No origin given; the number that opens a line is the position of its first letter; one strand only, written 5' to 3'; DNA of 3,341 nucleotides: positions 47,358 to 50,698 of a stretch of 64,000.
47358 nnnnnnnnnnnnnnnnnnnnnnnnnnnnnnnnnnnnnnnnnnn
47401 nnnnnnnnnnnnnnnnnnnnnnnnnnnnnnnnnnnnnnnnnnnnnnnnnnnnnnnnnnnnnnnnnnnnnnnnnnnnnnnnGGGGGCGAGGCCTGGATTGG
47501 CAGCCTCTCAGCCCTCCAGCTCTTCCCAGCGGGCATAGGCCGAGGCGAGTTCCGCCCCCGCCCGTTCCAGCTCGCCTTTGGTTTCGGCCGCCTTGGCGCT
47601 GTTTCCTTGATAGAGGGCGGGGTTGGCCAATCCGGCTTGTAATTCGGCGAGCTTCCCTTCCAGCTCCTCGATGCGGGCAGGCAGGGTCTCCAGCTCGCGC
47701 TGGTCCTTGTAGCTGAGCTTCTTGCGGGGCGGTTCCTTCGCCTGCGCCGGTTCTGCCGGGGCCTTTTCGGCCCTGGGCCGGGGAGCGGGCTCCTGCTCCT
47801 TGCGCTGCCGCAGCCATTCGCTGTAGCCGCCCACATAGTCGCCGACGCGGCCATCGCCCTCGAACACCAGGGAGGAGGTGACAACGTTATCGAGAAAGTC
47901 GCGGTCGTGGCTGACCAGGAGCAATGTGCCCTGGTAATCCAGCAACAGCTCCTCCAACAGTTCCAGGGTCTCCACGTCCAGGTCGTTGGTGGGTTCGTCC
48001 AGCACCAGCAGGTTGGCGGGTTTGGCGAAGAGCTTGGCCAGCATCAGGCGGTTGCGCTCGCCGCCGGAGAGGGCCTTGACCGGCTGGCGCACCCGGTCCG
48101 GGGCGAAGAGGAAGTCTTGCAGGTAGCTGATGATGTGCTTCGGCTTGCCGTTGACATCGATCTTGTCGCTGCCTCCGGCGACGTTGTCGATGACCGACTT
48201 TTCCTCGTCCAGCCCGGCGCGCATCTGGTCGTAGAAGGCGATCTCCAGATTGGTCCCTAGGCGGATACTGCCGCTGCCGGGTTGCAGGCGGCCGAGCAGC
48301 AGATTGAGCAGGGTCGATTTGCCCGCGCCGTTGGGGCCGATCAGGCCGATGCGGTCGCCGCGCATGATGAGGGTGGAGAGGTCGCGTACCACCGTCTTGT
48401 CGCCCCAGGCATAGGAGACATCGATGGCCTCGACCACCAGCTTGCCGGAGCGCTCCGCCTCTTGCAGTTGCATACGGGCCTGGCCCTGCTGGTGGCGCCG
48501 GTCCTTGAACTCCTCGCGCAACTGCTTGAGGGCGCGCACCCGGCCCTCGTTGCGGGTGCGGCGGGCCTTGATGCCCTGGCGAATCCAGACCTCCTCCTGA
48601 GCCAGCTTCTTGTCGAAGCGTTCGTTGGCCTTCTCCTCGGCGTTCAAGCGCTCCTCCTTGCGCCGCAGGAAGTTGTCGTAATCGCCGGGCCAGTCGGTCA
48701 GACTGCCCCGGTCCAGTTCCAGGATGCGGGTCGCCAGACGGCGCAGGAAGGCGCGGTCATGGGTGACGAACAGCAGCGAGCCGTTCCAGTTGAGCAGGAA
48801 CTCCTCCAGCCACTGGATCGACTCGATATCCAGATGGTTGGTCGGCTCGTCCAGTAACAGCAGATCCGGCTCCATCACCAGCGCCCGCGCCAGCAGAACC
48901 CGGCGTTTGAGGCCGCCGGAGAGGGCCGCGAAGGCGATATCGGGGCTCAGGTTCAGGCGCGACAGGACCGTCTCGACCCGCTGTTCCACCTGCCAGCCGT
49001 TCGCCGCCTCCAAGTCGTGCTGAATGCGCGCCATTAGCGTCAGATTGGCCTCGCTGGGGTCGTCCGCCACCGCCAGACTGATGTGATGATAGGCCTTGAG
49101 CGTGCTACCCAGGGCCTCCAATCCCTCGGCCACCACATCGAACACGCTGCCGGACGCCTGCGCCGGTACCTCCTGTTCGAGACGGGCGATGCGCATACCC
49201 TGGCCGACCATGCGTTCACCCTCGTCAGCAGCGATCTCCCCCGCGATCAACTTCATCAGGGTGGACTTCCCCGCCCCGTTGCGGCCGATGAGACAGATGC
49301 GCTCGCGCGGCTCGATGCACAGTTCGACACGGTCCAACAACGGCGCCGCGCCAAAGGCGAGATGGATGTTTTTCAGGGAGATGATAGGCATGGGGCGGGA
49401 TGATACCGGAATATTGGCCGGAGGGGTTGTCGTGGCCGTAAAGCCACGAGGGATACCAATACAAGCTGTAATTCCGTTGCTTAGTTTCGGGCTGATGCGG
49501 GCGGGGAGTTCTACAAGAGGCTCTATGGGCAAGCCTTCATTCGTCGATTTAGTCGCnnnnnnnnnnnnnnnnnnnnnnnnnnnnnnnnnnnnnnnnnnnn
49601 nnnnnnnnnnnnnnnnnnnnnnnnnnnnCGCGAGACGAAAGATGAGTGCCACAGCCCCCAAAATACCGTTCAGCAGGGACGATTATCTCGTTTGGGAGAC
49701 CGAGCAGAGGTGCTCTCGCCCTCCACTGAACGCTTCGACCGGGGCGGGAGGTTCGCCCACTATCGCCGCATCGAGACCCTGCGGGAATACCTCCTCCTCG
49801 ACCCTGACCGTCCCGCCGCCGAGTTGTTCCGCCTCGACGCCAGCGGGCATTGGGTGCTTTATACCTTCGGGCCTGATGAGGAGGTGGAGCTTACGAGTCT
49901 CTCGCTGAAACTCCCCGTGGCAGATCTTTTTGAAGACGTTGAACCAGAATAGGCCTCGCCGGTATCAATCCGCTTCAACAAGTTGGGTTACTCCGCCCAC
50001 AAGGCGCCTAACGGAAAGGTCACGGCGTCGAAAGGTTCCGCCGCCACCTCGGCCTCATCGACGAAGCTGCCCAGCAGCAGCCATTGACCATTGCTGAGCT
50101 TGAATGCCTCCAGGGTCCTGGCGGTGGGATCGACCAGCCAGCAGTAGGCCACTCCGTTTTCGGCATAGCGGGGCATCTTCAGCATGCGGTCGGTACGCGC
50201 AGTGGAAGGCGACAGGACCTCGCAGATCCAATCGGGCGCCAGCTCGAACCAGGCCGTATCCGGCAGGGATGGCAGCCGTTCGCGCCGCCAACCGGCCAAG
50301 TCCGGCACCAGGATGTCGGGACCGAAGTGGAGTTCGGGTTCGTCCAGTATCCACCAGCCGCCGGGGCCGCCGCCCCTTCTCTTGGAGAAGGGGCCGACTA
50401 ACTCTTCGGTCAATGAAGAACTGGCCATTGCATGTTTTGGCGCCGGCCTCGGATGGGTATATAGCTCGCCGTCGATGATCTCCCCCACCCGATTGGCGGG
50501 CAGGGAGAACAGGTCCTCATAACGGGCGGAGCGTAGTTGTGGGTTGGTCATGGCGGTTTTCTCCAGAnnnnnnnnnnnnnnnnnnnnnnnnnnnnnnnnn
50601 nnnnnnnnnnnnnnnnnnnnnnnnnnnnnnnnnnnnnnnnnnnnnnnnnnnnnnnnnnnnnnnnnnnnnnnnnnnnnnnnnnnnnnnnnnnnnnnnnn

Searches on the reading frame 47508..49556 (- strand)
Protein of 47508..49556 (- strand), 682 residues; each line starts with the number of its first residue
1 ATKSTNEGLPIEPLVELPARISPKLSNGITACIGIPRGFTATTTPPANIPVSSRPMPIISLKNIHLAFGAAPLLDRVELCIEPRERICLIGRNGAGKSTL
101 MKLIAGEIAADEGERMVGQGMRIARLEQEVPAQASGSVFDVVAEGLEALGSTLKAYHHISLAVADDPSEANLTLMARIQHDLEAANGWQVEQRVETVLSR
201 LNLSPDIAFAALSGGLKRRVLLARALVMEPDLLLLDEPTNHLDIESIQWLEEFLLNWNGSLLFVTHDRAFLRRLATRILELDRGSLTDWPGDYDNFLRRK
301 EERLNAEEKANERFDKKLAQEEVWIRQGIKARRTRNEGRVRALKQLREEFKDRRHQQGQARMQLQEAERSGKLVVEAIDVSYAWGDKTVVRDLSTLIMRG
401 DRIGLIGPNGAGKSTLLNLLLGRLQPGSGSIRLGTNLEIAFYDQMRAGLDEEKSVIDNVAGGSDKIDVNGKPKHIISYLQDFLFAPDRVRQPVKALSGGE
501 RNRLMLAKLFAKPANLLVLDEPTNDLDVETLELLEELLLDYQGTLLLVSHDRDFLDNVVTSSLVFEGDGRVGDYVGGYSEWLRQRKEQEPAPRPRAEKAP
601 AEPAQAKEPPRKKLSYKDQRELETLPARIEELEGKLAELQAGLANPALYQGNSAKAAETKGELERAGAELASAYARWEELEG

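Call 97: search_protein_families(library=pfam, proteins=[window:47508-49556:-])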
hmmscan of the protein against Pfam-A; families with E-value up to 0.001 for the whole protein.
window:47508-49556:- (682 aa): 19 families
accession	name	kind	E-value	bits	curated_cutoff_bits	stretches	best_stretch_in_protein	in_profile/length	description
PF00005.33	ABC_tran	-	1.1e-50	172.3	25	2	391-524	2-137/137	ABC transporter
PF16326.10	ABC_tran_CTD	-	3.4e-21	75.7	32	1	613-681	1-68/69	ABC transporter C-terminal domain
PF12848.13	ABC_tran_Xtn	-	1.5e-16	60.7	25.9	1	279-353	1-76/85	ABC transporter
PF13304.12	AAA_21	-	1e-15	59.1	27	0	404-457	3-68/304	AAA domain, putative AbiEii toxin, Type IV TA system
PF02463.25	SMC_N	-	1.3e-09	38.2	40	0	437-562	79-209/220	RecF/RecN/SMC N terminal domain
PF03193.22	RsgA_GTPase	-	3.8e-08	33.8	30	0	388-431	95-137/174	RsgA GTPase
PF13555.12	AAA_29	-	4.4e-08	33.2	27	0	78-101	16-39/61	P-loop containing region of AAA domain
PF01926.29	MMR_HSR1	-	1e-07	32.5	21.9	0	402-425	1-23/113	50S ribosome-binding GTPase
PF13401.12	AAA_22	-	1.5e-07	32.3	27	0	405-538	10-108/130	AAA domain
PF13604.12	AAA_30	-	3.9e-05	23.9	27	0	81-184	15-114/191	AAA domain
PF13175.12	AAA_15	-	5.9e-05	23.3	32.1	0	86-104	25-43/374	AAA ATPase domain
PF13481.12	AAA_25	-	6.3e-05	23.1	27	0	72-122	21-74/195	AAA domain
PF13191.12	AAA_16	-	7.2e-05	23.8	32.6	0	405-540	29-158/167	AAA ATPase domain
PF05729.18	NACHT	-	0.00016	22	26.7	0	86-112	2-28/167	NACHT domain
PF19263.5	DUF5906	-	0.00041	21.4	27.6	0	405-438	1-34/114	Family of unknown function (DUF5906)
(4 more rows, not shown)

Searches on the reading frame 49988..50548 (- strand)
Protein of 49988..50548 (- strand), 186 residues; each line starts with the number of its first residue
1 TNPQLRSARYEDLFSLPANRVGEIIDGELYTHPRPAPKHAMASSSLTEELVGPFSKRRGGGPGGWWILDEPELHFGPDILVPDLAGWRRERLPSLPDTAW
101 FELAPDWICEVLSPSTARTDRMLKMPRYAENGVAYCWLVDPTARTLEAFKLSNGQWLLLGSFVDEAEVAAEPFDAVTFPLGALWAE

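Call 97: search_protein_families(library=pfam, proteins=[window:49988-50548:-])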
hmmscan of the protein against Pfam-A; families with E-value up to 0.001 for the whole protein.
window:49988-50548:- (186 aa): 1 family
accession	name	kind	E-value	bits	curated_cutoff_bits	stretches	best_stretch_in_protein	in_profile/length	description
PF05685.18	Uma2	-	2.8e-23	82.7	27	1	23-171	16-161/172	Putative restriction endonuclease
